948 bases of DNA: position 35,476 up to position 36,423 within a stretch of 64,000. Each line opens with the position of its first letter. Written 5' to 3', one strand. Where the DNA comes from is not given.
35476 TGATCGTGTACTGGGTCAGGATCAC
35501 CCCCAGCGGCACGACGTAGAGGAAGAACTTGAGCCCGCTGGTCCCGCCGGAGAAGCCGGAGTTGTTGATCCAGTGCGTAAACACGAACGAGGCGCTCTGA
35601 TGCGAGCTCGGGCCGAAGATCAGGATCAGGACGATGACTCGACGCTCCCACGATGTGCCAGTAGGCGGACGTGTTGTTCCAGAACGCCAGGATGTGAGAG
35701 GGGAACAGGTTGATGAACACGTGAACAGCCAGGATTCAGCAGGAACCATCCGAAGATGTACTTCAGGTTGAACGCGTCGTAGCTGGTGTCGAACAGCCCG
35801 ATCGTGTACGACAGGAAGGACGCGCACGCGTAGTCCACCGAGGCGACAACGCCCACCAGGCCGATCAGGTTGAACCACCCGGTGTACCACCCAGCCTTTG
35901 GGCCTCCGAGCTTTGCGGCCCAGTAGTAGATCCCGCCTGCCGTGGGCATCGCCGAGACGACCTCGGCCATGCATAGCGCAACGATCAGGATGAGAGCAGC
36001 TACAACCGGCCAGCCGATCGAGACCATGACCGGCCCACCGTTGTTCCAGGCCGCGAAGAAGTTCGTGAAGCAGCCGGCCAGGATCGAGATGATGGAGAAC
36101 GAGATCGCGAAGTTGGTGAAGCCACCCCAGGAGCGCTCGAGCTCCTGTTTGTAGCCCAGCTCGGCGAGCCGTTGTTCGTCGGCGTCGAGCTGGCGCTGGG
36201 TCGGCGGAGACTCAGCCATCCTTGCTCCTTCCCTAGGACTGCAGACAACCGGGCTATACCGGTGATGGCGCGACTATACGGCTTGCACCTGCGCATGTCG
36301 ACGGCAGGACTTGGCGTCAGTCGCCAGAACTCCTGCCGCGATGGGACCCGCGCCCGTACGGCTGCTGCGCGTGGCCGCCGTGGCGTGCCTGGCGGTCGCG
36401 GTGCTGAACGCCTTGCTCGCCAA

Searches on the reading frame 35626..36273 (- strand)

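Call 71: search_protein_families(library=pfam, proteins=[window:35626-36273:-], max_evalue=0.001)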
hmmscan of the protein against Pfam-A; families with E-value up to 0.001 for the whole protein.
window:35626-36273:- (215 aa): 2 families
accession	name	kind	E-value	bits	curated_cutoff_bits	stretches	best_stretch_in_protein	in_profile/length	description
PF13520.12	AA_permease_2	-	4.2e-14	52.8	27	1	51-177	3-124/427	Amino acid permease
PF00324.27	AA_permease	-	1.3e-08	34.5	24.6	1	66-154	13-101/470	Amino acid permease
